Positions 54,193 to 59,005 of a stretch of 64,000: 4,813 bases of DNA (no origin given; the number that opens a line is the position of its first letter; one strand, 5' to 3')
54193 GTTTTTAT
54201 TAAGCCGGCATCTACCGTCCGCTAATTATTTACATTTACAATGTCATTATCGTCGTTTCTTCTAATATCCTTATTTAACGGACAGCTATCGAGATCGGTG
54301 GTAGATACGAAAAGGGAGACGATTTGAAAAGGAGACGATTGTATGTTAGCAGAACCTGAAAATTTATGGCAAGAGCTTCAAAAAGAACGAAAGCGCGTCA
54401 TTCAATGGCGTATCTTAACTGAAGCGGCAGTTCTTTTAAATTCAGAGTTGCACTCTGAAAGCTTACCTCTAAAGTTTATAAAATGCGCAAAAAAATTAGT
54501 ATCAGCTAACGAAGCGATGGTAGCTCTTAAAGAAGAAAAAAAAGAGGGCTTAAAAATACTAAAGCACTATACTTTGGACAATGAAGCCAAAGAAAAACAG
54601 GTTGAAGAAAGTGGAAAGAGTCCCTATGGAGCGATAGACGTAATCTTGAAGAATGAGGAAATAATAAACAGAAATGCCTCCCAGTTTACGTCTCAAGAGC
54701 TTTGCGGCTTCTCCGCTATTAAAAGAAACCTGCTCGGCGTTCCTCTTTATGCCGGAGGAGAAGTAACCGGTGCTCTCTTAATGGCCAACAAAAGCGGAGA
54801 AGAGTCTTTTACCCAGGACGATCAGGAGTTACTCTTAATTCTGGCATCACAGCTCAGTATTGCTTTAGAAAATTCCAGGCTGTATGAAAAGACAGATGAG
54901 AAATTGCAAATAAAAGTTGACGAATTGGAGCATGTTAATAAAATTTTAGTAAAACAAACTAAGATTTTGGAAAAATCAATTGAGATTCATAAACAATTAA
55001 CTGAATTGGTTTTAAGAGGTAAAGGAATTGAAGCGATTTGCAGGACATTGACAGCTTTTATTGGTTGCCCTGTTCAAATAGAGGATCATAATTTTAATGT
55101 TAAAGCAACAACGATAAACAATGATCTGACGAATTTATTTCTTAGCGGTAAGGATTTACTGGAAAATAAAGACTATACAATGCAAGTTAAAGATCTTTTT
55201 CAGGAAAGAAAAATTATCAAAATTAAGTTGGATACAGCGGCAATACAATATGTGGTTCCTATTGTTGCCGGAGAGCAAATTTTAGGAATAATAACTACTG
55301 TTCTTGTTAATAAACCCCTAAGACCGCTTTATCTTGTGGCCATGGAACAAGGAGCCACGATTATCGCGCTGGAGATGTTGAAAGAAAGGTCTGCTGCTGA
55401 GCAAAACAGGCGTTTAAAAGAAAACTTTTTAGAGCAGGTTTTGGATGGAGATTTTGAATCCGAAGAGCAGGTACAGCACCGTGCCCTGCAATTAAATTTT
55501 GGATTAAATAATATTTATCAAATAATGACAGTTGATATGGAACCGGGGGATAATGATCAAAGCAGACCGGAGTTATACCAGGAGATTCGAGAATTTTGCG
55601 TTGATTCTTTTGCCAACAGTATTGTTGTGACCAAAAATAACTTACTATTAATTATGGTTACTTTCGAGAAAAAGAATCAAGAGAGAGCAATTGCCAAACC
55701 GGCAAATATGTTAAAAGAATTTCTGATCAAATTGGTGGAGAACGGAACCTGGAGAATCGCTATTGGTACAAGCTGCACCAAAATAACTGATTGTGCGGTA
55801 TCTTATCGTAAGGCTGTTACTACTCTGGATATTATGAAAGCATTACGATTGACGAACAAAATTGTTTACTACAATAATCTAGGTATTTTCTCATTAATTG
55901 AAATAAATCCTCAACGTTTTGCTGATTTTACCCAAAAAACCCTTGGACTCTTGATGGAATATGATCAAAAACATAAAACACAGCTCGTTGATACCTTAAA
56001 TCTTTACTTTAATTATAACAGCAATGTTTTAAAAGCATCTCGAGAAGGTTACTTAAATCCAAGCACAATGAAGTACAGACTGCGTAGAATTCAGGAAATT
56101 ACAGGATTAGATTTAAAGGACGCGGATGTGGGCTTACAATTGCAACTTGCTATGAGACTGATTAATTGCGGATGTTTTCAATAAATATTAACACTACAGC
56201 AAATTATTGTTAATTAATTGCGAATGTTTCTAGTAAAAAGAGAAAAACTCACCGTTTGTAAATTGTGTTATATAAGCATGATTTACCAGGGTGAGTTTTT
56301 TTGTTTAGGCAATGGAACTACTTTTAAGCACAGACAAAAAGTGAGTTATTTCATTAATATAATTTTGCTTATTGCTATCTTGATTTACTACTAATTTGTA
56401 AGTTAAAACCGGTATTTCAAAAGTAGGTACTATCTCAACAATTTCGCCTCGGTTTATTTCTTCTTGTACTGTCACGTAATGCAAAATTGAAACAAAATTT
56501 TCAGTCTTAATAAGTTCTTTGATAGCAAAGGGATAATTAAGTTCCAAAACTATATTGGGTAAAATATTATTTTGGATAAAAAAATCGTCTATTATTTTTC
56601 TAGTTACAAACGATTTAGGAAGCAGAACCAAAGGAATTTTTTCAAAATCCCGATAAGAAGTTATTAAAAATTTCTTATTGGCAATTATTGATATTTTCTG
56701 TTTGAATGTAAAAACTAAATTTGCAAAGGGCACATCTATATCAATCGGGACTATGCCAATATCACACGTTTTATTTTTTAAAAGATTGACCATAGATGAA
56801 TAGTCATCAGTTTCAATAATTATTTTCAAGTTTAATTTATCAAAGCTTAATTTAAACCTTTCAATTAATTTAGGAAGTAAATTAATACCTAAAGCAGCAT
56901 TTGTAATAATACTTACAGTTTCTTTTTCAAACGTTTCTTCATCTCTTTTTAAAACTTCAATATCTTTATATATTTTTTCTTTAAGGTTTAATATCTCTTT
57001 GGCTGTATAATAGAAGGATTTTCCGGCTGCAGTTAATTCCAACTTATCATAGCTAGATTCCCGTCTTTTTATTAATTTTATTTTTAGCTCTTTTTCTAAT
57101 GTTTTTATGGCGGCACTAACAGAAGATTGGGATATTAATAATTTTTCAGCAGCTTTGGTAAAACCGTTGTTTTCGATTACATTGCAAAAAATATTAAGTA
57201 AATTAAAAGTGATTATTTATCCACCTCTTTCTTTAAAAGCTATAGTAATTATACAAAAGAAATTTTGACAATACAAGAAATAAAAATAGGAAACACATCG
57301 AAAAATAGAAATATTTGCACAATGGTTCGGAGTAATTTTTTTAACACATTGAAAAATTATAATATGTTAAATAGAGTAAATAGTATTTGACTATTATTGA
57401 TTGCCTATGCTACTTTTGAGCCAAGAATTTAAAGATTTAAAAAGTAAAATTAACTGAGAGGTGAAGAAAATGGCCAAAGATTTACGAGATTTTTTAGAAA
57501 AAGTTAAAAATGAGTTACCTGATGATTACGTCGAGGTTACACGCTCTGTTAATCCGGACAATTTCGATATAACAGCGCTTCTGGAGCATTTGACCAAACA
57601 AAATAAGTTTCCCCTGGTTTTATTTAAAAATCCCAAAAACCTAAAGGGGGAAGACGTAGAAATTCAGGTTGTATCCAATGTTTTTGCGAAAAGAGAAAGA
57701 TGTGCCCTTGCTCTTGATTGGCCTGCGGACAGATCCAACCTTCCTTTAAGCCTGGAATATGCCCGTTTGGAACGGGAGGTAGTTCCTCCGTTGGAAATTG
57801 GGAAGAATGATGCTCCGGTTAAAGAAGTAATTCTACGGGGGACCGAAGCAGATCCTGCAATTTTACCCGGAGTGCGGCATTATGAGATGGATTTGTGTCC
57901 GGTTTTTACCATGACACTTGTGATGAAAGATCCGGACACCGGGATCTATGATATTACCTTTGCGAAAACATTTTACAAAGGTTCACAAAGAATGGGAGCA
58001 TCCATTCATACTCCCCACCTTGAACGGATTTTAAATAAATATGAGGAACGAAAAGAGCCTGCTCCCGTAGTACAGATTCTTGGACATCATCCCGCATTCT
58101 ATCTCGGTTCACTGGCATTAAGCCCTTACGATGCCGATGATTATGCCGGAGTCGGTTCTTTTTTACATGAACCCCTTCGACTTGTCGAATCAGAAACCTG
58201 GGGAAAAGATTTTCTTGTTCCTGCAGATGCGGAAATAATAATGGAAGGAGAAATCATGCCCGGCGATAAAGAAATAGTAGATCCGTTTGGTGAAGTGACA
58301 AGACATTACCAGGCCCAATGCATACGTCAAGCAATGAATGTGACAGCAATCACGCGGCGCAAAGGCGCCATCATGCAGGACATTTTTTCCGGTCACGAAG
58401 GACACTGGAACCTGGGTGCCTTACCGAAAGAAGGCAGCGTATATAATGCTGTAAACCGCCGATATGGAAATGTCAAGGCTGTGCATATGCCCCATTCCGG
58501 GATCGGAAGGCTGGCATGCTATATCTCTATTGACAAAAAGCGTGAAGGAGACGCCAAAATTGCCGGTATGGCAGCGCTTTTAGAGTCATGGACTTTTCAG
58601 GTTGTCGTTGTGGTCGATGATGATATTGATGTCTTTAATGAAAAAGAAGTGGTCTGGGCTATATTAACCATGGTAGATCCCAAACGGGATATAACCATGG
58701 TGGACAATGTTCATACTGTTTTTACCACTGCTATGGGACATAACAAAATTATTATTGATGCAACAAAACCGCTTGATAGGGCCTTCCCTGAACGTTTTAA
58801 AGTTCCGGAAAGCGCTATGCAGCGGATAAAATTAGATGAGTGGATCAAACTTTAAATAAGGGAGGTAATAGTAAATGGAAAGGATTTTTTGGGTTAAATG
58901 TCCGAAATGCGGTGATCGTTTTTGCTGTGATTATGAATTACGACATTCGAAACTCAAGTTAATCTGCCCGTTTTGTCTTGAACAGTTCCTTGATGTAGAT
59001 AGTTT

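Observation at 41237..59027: A co-localised supply chain for prenylated FMN wrapped around four UbiD-family (de)carboxylases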

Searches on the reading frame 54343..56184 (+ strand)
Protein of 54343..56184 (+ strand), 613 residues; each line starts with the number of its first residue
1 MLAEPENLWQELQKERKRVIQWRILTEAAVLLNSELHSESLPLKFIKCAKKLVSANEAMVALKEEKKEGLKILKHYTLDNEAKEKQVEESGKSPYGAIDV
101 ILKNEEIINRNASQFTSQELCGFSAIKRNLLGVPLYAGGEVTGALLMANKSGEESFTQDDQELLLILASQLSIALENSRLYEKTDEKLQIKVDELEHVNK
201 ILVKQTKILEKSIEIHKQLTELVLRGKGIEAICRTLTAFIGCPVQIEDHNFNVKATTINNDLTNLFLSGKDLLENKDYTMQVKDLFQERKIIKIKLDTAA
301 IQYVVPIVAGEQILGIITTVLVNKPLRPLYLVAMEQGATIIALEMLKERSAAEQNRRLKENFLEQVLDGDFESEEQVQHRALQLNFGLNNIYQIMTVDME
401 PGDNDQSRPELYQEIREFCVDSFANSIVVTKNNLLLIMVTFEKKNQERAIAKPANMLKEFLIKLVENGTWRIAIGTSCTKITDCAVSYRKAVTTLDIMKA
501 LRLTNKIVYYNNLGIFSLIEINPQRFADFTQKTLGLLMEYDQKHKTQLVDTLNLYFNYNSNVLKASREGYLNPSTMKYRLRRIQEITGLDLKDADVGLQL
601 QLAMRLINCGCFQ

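Call 4: search_protein_families(library=pfam, proteins=[window:54343-56184:+])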
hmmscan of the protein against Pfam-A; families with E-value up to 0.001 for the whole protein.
window:54343-56184:+ (613 aa): 6 families
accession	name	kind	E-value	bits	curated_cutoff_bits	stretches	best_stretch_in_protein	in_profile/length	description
PF13556.12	HTH_30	-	1.9e-16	60.1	27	1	548-606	1-59/59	PucR C-terminal helix-turn-helix domain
PF17853.6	GGDEF_2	-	5.7e-13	49.6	24.5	1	370-497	3-116/116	GGDEF-like domain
PF13185.12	GAF_2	-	2.2e-10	41.3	28.6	1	61-176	26-136/136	GAF domain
PF13492.12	GAF_3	-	6.5e-10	40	27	1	48-177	12-129/129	GAF domain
PF01590.32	GAF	-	9.9e-10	39.5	22.4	1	81-175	38-133/133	GAF domain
PF06018.20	CodY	-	3.6e-05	23.8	29.5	0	296-357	104-166/177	CodY GAF-like domain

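Call 6: search_protein_families(library=ncbifam, proteins=[window:54343-56184:+])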
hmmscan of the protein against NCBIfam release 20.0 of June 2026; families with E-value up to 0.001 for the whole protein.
window:54343-56184:+ (613 aa): 9 families
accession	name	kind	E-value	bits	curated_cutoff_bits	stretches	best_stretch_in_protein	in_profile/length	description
NF058503.1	SprTransRegAdeR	equivalog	1.4e-27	96.8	700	1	305-606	96-398/403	sporulation transcriptional activator AdeR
NF008550.0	PRK11477.1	equivalog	4.7e-15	55.4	612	1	343-606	116-381/385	CdaR family transcriptional regulator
NF050824.1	TransRegRv1453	equivalog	2.5e-13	49.7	600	1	454-597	255-391/404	Rv1453 family transcriptional regulator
NF003170.0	PRK04158.1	equivalog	6.5e-08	32.2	255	1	250-361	64-171/259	GTP-sensing pleiotropic transcriptional regulator CodY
NF047786.1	his_kin_MadS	equivalog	5.1e-06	25.8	500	1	123-196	123-194/434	MadS family sensor histidine kinase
TIGR02787.1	codY_Gpos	equivalog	6.9e-05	22.2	267.2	0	296-356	103-164/251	GTP-sensing pleiotropic transcriptional regulator CodY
TIGR01817.1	nifA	equivalog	0.00022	20.2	528.85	1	25-197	7-178/534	nif-specific transcriptional activator NifA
NF041606.1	dguan_cyc_DgcA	equivalog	0.00025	20.1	370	1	131-210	124-204/340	diguanylate cyclase DgcA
NF005269.0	PRK06771.1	equivalog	0.00087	19.9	90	0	166-235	10-75/97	hypothetical protein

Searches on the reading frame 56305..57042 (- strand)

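Call 4: search_protein_families(library=pfam, proteins=[window:56305-57042:-])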
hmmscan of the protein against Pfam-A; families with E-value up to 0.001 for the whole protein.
window:56305-57042:- (245 aa): 1 family
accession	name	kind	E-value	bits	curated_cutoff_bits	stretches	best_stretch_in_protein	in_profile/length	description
PF03466.25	LysR_substrate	-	3.1e-17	63.1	28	1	40-233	5-201/209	LysR substrate binding domain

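Call 6: search_protein_families(library=ncbifam, proteins=[window:56305-57042:-])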
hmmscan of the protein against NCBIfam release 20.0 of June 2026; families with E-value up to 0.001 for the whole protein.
window:56305-57042:- (245 aa): 17 families
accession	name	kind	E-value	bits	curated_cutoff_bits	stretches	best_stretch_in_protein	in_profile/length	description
NF040786.1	LysR_Sec_metab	equivalog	5.6e-15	55.1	250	1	2-231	56-289/298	selenium metabolism-associated LysR family transcriptional regulator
NF008416.0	PRK11242.1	equivalog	3.4e-11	43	277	1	38-204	88-257/300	transcriptional regulator CynR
NF009327.0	PRK12684.1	subfamily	2.8e-10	39.9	402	1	14-236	63-291/313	CysB family HTH-type transcriptional regulator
NF008722.0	PRK11716.1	equivalog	1.1e-09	37.8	246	1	2-229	56-283/293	HTH-type transcriptional activator IlvY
NF047520.1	trans_act_CidR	equivalog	2.1e-09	37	415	1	1-220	55-270/292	cidABC operon transcriptional activator CidR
NF053705.1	TransRegGltCGpos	equivalog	6.3e-09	35.5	350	1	2-201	56-255/300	glutamate biosynthesis transcriptional regulator GltC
NF007307.0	PRK09791.1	equivalog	4.8e-08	32.5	336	1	2-227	60-284/302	LysR family transcriptional regulator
NF009324.0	PRK12679.1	equivalog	9e-08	31.6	491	1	14-192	63-248/316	HTH-type transcriptional regulator Cbl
NF008095.0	PRK10837.1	subfamily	1.4e-07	31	281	1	28-237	80-284/290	LysR family transcriptional regulator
NF041036.1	decaheme_TF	subfamily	1.5e-07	31.2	210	1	1-110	55-157/301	multiheme cytochrome-associated LysR family transcriptional regulator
NF040889.1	trans_reg_YeiE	equivalog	1.8e-07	30.7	480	1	21-225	74-273/288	DNA-binding transcriptional regulator YeiE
TIGR02424.1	TF_pcaQ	equivalog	6.6e-06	25.2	303.8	1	3-224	59-282/300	pca operon transcription factor PcaQ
NF008239.0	PRK11013.1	equivalog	8.2e-06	25.1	288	1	37-203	90-259/309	LysR family transcriptional regulator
NF009326.0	PRK12681.1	equivalog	1e-05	25.1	436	1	2-199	58-255/324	HTH-type transcriptional regulator CysB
NF047711.1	PutUtilRegPtrR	equivalog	1.1e-05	24.7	400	1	2-169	56-216/283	putrescine utilization regulator PtrR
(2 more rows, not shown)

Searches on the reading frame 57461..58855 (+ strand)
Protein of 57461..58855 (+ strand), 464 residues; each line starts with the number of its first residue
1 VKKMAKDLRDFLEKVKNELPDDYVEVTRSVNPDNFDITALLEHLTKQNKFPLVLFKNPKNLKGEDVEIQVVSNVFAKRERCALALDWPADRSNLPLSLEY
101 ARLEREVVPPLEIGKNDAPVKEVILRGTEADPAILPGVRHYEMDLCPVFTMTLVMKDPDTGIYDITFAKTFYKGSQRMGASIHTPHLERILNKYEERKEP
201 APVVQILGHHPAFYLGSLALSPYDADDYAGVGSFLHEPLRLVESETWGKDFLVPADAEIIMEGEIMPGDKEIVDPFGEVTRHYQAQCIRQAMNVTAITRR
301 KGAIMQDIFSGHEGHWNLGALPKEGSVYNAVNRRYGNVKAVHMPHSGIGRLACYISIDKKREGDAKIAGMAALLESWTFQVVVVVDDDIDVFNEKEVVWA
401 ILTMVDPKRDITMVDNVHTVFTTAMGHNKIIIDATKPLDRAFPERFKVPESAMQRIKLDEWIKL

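Call 4: search_protein_families(library=pfam, proteins=[window:57461-58855:+])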
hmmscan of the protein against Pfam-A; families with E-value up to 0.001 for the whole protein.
window:57461-58855:+ (464 aa): 3 families
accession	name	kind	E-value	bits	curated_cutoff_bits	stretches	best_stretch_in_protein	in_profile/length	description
PF01977.22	UbiD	-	8.8e-37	126.7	23.3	1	115-312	5-205/206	3-octaprenyl-4-hydroxybenzoate carboxy-lyase Rift-related domain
PF20696.2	UbiD_C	-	3.3e-24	85.7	24.2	1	318-434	3-127/127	3-octaprenyl-4-hydroxybenzoate carboxy-lyase C-terminal domain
PF20695.2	UbiD_N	-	1.8e-10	41.2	24.3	1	21-90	8-68/78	3-octaprenyl-4-hydroxybenzoate carboxy-lyase N-terminal domain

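Call 6: search_protein_families(library=ncbifam, proteins=[window:57461-58855:+])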
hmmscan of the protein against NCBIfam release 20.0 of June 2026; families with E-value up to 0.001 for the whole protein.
window:57461-58855:+ (464 aa): 7 families
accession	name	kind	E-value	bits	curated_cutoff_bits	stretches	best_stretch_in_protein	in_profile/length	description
TIGR00148.1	TIGR00148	subfamily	4.7e-65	220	244.85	1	8-436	1-437/438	UbiD family decarboxylase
NF041204.1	VdcC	exception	3.5e-57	193.9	650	1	6-461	2-460/467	non-oxidative hydroxyarylic acid decarboxylases subunit C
TIGR03701.1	mena_SCO4490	equivalog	1.4e-31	109.7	495.9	1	22-417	11-417/433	menaquinone biosynthesis decarboxylase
NF008175.0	PRK10922.1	equivalog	1.4e-26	93.1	788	1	116-418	126-434/497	4-hydroxy-3-polyprenylbenzoate decarboxylase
TIGR02723.1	phenyl_P_alpha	equivalog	5.8e-25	87.8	564.6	1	92-419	85-418/485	phenylphosphate carboxylase subunit alpha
NF041219.1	BagN_FevL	exception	3.8e-22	78.5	1000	1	5-305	17-320/502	bagremycin/ferroverdin biosynthesis UbiD family decarboxylase BagN/FevL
TIGR02724.1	phenyl_P_beta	equivalog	3.6e-19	68.5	468.95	1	22-416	15-413/472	phenylphosphate carboxylase subunit beta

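Call 41: search_solved_structures(query=window:57461-58852:+, max_evalue=1e-20)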
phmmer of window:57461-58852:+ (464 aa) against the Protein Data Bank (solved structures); distinct sequences matched with E-value up to 1e-20: 11.
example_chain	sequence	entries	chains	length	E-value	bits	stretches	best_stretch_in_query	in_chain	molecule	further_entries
6h6x_B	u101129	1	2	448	1.5e-53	185.4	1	67-462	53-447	3-polyprenyl-4-hydroxybenzoate decarboxylase and related decarboxylases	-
6h6v_A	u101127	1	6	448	1.2e-52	182.4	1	67-462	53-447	3-polyprenyl-4-hydroxybenzoate decarboxylase and related decarboxylases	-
5o3m_A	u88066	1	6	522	3.5e-32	114.9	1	6-416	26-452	Protocatechuate decarboxylase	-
5ny5_A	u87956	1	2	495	6.3e-30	107.5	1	6-414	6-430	3,4-dihydroxybenzoate decarboxylase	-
5o3n_A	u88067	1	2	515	6.9e-30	107.4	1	6-414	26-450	3,4-dihydroxybenzoate decarboxylase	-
7ae4_A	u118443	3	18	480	4.7e-29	104.6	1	1-439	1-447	Phenolic acid decarboxylase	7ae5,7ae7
7pda_A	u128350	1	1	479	1.5e-27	99.6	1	5-416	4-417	UbiD family decarboxylase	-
7p9q_A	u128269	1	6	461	1.6e-26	96.3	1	130-417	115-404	AnInD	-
2idb_A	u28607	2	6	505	5.9e-23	84.5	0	198-418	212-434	3-octaprenyl-4-hydroxybenzoate carboxy-lyase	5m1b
5m1c_A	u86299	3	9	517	6.5e-23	84.4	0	198-418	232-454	3-octaprenyl-4-hydroxybenzoate carboxy-lyase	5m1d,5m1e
6da6_A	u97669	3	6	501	1.9e-21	79.5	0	75-409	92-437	UbiD-like decarboxylase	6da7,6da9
